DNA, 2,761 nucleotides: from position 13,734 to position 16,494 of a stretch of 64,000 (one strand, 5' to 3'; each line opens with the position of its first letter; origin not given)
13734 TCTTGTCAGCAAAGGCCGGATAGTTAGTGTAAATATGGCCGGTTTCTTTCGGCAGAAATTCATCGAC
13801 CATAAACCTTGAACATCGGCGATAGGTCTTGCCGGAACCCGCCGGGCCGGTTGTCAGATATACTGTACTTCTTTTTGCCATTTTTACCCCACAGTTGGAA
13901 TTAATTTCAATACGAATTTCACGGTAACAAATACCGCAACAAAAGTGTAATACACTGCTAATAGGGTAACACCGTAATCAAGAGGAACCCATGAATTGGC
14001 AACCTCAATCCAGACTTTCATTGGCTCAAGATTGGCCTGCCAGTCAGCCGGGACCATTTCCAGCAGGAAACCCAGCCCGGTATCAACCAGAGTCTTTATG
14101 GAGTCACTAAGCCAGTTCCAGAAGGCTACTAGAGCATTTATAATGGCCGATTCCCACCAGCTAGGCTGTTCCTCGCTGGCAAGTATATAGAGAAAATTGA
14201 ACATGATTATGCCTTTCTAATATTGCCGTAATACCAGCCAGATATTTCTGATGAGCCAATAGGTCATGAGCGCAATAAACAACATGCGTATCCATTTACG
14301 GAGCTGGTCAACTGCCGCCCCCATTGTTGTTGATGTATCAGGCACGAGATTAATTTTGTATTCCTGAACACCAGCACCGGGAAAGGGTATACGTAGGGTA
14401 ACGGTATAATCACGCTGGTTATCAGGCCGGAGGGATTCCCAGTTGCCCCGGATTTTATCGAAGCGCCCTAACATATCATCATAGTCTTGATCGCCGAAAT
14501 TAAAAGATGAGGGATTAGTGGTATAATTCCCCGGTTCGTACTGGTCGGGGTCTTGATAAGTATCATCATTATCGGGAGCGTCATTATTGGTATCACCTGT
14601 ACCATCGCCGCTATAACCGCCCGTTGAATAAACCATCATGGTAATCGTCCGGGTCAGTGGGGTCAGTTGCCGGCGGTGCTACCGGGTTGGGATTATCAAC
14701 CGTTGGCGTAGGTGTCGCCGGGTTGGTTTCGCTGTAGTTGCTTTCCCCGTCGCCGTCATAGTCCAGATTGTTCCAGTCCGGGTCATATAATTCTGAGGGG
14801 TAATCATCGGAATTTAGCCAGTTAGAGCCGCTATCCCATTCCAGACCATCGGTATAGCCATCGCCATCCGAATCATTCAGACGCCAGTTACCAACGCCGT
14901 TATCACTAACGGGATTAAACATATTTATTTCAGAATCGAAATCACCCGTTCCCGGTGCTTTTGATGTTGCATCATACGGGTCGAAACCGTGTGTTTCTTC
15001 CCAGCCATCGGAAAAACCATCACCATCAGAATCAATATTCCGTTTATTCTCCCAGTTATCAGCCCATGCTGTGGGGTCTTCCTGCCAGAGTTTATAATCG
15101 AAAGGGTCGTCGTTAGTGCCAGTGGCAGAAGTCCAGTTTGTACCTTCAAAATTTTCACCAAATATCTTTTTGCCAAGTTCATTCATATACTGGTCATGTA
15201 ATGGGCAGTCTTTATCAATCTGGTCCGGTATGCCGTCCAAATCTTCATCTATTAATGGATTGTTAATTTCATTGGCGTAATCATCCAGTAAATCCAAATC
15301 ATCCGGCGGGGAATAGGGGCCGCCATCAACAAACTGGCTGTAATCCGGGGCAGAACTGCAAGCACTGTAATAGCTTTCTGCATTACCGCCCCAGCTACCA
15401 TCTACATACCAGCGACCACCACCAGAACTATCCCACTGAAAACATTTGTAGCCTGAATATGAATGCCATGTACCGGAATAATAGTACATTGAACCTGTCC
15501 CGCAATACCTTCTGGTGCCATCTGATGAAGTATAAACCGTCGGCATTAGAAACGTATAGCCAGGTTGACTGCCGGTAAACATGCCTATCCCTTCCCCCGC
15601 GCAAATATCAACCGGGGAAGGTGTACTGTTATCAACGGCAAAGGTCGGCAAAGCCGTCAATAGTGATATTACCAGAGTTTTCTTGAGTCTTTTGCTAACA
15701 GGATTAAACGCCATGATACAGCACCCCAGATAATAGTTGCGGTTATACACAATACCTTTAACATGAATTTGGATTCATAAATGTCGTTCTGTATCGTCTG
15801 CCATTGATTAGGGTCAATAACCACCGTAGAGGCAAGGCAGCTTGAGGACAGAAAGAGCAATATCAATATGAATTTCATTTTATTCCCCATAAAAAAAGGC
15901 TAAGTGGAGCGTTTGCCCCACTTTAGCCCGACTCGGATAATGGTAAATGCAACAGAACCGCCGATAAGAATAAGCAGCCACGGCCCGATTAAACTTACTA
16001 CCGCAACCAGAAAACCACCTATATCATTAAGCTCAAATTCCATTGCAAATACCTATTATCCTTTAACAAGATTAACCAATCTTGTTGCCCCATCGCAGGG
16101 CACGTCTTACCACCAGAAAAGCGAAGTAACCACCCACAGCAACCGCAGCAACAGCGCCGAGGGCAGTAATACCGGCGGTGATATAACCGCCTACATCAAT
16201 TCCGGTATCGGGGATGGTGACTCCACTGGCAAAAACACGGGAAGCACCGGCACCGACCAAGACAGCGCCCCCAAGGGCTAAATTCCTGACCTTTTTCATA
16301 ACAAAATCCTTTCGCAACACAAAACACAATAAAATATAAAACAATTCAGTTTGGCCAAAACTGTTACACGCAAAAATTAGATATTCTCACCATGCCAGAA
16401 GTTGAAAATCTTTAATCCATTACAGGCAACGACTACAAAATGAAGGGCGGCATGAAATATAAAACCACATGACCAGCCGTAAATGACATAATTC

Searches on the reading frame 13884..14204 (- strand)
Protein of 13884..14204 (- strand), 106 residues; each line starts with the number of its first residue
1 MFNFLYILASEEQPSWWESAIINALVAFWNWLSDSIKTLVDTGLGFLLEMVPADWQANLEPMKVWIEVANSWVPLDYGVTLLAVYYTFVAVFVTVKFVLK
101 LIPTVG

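Call 3: search_protein_families(library=pfam, proteins=[window:13884-14204:-], max_evalue=0.01)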
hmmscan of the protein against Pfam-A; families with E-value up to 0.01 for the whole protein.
window:13884-14204:- (106 aa): 0 families

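Call 77: search_protein_families(library=phrogs, proteins=[window:13884-14204:-], max_evalue=0.001)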
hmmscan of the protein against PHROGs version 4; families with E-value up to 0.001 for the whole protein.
window:13884-14204:- (106 aa): 0 families
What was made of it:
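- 13884..14204 (-): pVI-like 106-aa membrane protein. No family hit (calls 3, 77).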

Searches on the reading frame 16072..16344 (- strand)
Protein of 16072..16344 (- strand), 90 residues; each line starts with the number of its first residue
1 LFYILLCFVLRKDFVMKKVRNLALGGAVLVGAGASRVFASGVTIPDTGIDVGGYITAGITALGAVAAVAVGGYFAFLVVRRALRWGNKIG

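Call 3: search_protein_families(library=pfam, proteins=[window:16072-16344:-], max_evalue=0.01)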
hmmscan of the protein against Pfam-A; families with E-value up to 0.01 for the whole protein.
window:16072-16344:- (90 aa): 0 families

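Call 77: search_protein_families(library=phrogs, proteins=[window:16072-16299:-], max_evalue=0.001)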
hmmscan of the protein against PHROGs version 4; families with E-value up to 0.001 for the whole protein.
window:16072-16299:- (75 aa): 0 families
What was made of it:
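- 16072..16299 (-): Candidate major coat protein precursor, 75 aa from MKKV. Predicted cleavage VFA|SGVTIPD. Proposed TraX substrate. No Pfam or PHROG hit (calls 3, 77).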
